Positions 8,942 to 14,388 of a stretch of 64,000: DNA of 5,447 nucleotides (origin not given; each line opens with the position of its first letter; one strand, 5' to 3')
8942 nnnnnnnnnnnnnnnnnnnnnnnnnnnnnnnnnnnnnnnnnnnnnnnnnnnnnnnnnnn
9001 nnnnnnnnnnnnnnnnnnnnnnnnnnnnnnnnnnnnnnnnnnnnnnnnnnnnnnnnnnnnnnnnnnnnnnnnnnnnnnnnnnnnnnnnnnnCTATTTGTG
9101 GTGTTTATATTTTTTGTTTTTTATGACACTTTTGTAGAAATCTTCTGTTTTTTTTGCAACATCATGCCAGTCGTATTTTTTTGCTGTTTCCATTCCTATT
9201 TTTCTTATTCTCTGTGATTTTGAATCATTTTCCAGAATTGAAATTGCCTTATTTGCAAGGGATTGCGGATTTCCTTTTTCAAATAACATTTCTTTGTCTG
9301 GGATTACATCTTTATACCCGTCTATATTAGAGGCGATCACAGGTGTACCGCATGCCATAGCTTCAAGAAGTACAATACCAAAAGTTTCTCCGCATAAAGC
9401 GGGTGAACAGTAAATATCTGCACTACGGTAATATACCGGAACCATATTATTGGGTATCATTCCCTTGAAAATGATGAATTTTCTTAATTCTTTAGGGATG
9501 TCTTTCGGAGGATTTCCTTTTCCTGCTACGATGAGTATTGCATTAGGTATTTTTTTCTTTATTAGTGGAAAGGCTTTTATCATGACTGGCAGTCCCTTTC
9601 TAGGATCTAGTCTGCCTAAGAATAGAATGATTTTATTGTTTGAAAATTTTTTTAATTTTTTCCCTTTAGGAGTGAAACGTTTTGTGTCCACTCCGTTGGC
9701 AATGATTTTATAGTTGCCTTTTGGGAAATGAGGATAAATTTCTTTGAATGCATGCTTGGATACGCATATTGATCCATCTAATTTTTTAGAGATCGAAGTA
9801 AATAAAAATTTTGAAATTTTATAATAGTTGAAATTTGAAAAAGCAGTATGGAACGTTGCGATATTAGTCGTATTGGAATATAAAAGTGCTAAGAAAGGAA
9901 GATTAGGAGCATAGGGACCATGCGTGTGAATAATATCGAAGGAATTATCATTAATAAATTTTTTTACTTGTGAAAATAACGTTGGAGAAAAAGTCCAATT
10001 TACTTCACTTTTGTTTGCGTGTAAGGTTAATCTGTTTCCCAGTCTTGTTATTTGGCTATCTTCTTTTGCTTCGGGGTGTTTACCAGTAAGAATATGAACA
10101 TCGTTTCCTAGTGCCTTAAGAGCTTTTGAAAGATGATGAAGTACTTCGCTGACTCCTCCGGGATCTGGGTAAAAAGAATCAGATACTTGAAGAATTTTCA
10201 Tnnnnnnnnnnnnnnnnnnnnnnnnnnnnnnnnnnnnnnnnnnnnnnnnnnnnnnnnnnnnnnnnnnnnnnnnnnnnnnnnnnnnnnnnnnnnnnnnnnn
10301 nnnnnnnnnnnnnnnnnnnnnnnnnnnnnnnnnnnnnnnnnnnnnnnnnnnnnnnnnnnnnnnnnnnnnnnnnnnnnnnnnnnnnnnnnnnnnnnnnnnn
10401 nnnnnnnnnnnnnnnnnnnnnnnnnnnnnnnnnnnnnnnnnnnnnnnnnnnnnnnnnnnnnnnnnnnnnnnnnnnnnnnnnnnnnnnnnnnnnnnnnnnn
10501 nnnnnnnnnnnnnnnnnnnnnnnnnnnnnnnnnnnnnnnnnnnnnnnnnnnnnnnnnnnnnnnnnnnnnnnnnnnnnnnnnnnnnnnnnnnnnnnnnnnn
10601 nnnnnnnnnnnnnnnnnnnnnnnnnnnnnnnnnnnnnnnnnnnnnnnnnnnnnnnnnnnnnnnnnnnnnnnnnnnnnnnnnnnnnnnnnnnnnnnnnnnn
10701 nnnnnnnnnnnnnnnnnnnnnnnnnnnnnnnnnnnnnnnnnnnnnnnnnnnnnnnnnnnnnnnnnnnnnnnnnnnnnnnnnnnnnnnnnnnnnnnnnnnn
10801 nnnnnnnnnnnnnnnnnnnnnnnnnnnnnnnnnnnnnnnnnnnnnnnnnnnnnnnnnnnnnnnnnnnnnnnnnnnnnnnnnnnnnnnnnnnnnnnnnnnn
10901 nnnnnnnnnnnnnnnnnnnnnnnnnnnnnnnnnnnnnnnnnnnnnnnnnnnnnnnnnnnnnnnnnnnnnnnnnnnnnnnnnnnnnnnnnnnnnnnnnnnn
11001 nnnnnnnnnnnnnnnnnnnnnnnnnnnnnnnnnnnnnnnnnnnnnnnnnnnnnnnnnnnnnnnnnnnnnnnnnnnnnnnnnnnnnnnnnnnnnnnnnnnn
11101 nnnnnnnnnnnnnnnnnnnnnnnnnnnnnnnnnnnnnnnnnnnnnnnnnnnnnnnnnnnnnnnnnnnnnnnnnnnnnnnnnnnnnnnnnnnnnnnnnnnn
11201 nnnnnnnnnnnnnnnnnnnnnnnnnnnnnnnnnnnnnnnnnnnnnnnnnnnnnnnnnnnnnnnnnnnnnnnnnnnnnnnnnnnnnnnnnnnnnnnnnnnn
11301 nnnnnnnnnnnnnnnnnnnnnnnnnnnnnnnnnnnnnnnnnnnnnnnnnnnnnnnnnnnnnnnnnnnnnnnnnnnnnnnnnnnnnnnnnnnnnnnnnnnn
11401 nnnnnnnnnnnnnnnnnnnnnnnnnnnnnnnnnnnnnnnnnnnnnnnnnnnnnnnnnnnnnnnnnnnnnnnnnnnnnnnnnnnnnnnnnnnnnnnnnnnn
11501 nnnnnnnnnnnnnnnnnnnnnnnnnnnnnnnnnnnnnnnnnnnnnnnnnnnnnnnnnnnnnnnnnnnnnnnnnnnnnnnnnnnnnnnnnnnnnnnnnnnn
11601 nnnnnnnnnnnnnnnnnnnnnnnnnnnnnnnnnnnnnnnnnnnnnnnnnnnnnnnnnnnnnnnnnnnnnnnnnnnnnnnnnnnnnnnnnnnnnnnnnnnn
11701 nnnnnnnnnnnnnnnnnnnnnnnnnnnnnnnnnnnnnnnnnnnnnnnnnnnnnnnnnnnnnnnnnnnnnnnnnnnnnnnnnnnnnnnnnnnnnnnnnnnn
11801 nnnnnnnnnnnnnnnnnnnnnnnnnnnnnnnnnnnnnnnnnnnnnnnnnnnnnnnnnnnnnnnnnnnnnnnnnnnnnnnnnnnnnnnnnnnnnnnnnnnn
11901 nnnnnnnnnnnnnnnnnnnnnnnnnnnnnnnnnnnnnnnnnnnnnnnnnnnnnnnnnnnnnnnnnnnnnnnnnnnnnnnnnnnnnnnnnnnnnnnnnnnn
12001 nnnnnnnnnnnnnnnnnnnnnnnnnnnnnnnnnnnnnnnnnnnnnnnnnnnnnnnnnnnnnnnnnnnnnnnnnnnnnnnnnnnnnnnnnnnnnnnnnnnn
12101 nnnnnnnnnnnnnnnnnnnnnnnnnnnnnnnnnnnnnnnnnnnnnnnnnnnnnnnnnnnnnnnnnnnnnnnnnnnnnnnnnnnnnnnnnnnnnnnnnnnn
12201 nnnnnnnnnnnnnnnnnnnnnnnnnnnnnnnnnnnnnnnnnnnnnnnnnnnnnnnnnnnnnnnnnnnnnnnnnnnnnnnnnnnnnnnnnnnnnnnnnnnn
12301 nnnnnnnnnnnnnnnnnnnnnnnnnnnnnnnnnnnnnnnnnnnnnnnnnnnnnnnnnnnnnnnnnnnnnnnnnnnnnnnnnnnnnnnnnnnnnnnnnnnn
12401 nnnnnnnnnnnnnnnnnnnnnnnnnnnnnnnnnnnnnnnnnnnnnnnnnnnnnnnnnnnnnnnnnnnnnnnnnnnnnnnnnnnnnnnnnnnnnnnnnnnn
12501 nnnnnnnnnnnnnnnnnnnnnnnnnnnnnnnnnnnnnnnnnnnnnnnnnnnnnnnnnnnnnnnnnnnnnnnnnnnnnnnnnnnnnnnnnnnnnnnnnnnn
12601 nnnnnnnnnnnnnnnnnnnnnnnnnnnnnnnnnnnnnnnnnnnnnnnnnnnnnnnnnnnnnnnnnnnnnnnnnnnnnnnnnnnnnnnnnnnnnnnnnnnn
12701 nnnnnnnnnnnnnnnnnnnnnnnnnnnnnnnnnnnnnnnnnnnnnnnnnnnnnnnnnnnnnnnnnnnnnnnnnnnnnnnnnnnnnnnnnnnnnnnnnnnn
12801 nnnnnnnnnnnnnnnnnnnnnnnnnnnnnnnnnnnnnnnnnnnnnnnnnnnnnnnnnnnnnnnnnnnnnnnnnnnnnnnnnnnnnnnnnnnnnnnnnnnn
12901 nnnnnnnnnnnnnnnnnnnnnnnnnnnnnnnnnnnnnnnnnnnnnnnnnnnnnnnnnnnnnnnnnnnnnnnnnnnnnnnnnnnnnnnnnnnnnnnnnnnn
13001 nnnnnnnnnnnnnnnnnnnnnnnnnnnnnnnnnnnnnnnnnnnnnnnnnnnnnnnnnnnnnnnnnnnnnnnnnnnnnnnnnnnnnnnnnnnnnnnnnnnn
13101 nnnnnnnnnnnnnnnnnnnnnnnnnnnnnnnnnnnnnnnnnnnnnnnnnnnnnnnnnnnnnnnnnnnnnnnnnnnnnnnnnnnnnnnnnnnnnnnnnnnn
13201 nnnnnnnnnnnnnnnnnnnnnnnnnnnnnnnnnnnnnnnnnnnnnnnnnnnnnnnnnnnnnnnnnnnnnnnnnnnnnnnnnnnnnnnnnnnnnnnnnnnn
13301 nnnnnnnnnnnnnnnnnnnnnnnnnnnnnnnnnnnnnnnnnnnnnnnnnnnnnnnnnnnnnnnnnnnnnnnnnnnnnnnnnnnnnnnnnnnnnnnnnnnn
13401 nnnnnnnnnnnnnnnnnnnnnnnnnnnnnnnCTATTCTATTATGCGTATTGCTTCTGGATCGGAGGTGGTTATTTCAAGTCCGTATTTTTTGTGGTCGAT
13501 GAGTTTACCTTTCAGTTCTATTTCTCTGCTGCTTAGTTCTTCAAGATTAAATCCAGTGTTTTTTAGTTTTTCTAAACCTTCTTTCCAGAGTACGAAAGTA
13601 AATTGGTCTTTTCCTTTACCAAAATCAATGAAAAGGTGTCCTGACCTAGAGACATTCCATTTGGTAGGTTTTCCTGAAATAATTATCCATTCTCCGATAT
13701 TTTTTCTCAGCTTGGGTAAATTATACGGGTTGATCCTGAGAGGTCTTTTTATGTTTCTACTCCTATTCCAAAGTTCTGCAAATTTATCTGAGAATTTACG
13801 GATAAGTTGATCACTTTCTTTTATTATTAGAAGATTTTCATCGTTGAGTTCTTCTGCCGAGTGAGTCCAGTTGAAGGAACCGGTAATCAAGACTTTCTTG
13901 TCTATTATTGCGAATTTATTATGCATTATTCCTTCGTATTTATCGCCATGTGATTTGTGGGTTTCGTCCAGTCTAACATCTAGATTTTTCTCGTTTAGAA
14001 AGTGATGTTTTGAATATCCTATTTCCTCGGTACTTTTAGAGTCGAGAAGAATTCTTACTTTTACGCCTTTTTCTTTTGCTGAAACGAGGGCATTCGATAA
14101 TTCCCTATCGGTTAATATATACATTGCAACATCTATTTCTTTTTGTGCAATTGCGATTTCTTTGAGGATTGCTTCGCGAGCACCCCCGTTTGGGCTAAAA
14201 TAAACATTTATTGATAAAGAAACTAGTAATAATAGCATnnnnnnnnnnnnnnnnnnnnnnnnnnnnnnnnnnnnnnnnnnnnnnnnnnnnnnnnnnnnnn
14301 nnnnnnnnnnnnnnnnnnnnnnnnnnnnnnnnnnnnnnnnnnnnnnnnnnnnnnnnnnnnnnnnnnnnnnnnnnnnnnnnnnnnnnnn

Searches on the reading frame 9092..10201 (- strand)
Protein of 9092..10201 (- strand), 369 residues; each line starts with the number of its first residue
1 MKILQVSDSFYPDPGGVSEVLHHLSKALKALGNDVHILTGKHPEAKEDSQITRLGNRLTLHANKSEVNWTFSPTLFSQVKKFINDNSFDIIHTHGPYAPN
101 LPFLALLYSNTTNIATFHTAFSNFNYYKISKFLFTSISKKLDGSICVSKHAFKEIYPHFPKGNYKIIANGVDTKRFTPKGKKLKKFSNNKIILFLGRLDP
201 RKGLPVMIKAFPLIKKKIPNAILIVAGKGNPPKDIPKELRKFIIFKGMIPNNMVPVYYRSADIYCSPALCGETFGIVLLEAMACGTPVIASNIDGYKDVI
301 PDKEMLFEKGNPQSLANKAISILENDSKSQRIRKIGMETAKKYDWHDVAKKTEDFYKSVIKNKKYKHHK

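Call 65: search_protein_families(library=pfam, proteins=[window:9092-10201:-], max_evalue=0.0001)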
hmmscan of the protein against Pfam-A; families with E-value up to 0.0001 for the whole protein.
window:9092-10201:- (369 aa): 8 families
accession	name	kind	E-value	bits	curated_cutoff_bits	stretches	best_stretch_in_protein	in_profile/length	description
PF00534.26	Glycos_transf_1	-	1e-38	133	26.4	1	181-336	7-169/172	Glycosyl transferases group 1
PF13692.12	Glyco_trans_1_4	-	3.6e-32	112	27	1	190-325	2-142/142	Glycosyl transferases group 1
PF13439.12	Glyco_transf_4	-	6.4e-24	85.3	28.5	1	14-175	1-170/170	Glycosyltransferase Family 4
PF13579.12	Glyco_trans_4_4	-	5.3e-08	33.8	29.7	1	15-119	1-100/158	Glycosyl transferase 4-like domain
PF20706.3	GT4-conflict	-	1.4e-07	31.2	26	0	259-307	280-324/385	Family 4 Glycosyltransferase in conflict systems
PF08323.17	Glyco_transf_5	-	5.2e-07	30.1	22.7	1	2-99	1-100/239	Starch synthase catalytic domain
PF13524.12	Glyco_trans_1_2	-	1.6e-06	28.5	25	1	245-351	31-141/144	Glycosyl transferase-like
PF13477.12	Glyco_trans_4_2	-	4.7e-05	24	23.4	0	22-118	14-107/139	Glycosyl transferase 4-like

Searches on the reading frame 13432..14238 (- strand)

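Call 65: search_protein_families(library=pfam, proteins=[window:13432-14238:-], max_evalue=0.0001)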
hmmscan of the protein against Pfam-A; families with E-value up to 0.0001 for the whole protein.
window:13432-14238:- (268 aa): 2 families
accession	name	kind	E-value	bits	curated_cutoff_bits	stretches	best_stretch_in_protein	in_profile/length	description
PF13091.12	PLDc_2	-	2e-31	109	27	1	24-157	1-132/132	PLD-like domain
PF07894.18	SACK1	-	9.3e-16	58.6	21.4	1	9-161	111-273/274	Scaffolding anchor of CK1 domain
